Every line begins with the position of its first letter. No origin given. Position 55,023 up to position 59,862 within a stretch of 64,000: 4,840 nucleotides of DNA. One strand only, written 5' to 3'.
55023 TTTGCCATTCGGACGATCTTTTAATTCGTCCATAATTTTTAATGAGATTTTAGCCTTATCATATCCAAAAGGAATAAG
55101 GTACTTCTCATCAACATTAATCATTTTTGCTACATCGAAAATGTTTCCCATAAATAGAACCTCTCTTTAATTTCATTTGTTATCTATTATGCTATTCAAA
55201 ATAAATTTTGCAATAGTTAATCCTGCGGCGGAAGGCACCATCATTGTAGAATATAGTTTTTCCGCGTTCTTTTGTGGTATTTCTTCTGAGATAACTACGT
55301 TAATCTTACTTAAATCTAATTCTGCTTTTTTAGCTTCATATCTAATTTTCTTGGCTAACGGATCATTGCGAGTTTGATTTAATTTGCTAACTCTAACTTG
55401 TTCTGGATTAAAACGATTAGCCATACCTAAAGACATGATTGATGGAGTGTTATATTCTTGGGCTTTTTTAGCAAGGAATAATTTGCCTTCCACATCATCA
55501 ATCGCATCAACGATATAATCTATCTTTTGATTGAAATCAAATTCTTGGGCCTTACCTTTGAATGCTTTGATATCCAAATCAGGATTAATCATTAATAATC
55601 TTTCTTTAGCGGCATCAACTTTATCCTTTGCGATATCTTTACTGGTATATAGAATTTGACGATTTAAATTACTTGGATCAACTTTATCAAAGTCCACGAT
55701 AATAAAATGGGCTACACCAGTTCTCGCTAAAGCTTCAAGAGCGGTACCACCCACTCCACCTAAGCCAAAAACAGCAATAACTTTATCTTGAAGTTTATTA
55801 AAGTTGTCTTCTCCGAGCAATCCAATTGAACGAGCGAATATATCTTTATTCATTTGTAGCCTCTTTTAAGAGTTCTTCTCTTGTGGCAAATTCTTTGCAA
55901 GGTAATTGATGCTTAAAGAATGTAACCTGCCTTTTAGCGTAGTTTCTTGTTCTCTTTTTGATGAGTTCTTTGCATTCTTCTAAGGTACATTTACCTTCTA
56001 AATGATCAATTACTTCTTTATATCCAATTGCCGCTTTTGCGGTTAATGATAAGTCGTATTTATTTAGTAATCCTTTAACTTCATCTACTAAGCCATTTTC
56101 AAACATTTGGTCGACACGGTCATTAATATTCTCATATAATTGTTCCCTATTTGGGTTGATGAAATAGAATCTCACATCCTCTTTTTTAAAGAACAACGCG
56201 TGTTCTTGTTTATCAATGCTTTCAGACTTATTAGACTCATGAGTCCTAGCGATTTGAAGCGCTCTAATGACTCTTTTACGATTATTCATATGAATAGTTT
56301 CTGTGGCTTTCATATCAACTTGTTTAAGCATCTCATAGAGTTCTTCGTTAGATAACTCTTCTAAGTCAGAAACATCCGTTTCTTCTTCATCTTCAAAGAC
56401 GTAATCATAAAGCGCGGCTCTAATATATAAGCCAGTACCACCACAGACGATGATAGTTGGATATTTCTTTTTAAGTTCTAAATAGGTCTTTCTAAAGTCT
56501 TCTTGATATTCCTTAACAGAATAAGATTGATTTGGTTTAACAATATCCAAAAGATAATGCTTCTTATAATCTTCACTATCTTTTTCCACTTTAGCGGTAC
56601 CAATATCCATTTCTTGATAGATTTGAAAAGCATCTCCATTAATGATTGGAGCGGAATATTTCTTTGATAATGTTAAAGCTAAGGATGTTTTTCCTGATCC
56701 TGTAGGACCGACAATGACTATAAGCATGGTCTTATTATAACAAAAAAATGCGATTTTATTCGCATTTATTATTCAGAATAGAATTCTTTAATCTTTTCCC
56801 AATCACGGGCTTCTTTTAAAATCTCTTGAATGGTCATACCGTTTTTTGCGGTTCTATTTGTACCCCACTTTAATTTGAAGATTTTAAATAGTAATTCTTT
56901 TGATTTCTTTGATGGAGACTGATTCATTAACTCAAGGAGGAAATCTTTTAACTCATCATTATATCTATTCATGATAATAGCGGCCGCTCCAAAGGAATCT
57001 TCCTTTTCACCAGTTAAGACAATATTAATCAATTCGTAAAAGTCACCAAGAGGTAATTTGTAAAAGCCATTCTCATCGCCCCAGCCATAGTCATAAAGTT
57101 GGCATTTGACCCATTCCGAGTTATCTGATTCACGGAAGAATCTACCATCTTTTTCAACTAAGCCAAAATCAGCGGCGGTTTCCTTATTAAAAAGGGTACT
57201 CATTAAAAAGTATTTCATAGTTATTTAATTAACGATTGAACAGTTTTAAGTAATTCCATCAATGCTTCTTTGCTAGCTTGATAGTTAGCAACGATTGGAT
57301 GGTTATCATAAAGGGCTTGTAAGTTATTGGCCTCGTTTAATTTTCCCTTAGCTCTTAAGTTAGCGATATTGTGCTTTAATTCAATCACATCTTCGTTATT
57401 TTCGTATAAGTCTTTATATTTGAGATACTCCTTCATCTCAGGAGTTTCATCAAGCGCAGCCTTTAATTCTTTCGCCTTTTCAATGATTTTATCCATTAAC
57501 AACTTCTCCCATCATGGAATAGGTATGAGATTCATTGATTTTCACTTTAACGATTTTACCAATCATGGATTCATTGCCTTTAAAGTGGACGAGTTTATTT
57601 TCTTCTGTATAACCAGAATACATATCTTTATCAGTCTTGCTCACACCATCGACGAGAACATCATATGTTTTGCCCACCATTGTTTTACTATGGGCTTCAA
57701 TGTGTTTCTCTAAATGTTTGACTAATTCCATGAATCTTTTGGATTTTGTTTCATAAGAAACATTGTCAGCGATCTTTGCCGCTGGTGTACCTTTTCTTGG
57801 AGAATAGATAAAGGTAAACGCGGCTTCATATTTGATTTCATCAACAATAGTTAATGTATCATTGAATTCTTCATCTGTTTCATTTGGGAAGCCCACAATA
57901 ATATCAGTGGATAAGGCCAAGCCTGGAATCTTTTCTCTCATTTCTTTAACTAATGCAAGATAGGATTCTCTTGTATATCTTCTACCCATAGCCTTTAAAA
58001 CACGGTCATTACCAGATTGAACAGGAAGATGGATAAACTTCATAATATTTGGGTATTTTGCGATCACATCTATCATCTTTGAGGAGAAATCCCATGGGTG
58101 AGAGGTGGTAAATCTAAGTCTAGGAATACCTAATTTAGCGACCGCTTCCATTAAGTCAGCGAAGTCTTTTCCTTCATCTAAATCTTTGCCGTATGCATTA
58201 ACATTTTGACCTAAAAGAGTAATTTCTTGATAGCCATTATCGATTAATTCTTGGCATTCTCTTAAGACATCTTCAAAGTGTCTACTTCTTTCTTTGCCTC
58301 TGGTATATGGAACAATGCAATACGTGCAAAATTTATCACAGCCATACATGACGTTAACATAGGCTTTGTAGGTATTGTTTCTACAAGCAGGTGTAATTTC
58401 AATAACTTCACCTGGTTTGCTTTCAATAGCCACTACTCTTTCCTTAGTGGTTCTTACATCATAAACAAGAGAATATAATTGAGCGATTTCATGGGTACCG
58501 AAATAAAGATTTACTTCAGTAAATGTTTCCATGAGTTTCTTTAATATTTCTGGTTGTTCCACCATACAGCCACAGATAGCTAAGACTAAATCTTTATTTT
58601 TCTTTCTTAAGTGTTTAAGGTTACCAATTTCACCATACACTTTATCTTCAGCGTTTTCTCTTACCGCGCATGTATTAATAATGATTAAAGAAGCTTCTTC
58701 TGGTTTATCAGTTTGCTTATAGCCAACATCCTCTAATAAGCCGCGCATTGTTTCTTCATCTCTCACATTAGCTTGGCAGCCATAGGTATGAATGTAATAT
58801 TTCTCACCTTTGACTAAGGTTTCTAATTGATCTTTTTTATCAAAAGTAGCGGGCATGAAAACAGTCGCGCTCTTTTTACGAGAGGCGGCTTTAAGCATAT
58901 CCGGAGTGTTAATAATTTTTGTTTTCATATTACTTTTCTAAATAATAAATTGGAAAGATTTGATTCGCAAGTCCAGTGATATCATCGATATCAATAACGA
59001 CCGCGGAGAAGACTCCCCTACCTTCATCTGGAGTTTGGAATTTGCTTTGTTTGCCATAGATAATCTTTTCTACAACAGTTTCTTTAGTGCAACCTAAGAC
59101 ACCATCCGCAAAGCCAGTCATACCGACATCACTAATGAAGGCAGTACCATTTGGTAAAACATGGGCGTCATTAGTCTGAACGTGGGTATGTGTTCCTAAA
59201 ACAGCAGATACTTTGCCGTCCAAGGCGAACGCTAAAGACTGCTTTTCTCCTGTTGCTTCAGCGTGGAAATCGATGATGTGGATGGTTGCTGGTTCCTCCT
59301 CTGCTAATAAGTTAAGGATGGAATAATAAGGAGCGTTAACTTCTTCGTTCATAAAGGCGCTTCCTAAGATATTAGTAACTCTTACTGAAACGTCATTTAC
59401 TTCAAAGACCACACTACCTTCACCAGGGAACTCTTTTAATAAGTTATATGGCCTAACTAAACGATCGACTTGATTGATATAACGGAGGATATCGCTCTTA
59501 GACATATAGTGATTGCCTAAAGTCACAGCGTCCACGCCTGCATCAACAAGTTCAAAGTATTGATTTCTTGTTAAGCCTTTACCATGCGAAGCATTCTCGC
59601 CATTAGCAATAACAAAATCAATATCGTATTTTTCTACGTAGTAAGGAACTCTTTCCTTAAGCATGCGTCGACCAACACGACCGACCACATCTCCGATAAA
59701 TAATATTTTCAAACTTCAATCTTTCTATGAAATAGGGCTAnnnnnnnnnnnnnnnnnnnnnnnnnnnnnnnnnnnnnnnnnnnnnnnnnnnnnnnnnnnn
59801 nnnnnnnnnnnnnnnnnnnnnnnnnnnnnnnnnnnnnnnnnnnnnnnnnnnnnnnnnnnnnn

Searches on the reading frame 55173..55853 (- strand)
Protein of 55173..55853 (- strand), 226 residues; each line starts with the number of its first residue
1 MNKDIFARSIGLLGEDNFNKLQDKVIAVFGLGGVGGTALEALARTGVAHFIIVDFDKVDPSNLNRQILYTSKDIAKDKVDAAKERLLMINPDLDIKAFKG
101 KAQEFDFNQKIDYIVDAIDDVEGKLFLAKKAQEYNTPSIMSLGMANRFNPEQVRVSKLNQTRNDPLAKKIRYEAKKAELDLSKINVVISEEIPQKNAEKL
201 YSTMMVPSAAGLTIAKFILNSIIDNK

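Call 69: search_protein_families(library=pfam, proteins=[window:55173-55853:-], max_evalue=0.00001)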
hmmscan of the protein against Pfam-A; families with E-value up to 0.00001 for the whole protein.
window:55173-55853:- (226 aa): 1 family
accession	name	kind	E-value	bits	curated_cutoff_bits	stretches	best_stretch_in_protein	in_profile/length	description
PF00899.27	ThiF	-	2.2e-38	132.2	28.1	1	7-141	2-141/238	ThiF family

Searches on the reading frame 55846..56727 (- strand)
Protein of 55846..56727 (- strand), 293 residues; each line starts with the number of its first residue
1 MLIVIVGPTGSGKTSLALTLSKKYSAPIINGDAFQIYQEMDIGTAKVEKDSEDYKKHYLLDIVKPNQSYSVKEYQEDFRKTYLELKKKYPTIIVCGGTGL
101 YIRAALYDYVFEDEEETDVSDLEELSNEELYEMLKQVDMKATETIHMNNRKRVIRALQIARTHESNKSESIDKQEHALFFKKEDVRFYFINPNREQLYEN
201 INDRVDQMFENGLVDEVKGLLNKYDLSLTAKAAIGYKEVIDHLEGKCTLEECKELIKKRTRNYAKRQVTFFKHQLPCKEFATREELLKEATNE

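Call 70: search_protein_families(library=pfam, proteins=[window:55846-56727:-], max_evalue=0.00001)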
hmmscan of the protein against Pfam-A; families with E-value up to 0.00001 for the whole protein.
window:55846-56727:- (293 aa): 2 families
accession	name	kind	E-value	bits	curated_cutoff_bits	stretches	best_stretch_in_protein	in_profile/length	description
PF01715.23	IPPT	-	2.1e-72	244.2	23.6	1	35-274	1-243/243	IPP transferase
PF01745.22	IPT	-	8.4e-11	42.2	20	1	3-118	4-119/233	Isopentenyl transferase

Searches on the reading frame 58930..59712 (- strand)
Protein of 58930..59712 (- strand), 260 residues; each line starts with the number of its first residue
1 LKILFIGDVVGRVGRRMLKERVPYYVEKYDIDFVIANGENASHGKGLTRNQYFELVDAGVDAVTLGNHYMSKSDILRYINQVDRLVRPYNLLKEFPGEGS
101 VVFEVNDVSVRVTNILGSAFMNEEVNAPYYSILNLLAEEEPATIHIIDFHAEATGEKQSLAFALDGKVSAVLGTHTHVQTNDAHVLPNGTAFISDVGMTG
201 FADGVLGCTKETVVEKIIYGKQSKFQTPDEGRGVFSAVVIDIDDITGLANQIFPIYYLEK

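Call 70: search_protein_families(library=pfam, proteins=[window:58930-59712:-], max_evalue=0.00001)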
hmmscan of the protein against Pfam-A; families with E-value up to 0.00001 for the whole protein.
window:58930-59712:- (260 aa): 2 families
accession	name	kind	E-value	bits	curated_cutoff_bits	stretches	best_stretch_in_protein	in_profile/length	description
PF13277.11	YmdB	-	4e-93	311.8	27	1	4-254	1-252/253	YmdB-like protein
PF00149.33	Metallophos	-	1.2e-11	45.9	21.5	1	1-178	1-190/191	Calcineurin-like phosphoesterase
